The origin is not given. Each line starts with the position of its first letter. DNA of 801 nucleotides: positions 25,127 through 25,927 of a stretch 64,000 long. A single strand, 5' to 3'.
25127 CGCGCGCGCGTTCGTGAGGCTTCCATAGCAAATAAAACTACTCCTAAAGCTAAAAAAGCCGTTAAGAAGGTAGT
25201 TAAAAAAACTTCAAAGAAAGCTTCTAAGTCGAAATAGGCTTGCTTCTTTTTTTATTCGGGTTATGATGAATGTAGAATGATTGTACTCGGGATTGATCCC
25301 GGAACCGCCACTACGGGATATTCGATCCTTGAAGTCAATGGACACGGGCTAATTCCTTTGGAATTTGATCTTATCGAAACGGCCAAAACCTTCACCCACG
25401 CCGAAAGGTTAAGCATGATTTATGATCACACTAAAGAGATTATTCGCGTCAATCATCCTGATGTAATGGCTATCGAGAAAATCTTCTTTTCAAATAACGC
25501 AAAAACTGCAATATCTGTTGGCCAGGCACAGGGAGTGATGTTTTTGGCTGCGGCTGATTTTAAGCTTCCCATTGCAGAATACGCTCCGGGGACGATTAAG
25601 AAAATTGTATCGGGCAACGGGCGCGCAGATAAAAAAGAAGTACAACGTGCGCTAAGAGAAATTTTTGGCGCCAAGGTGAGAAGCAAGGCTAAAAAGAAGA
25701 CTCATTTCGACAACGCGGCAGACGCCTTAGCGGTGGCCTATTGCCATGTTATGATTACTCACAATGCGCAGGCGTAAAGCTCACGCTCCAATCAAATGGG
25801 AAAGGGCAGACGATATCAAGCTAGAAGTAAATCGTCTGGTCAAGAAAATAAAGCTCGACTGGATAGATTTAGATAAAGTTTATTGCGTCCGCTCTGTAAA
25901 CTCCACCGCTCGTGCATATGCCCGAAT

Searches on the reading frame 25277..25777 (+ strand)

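Call 46: search_protein_families(library=pfam, proteins=[window:25277-25777:+], max_evalue=0.001)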
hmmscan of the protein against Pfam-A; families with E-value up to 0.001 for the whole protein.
window:25277-25777:+ (166 aa): 1 family
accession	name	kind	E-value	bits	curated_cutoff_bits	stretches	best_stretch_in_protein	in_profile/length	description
PF02075.23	RuvC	-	4e-40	137.5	22.2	1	3-157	1-148/148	Crossover junction endodeoxyribonuclease RuvC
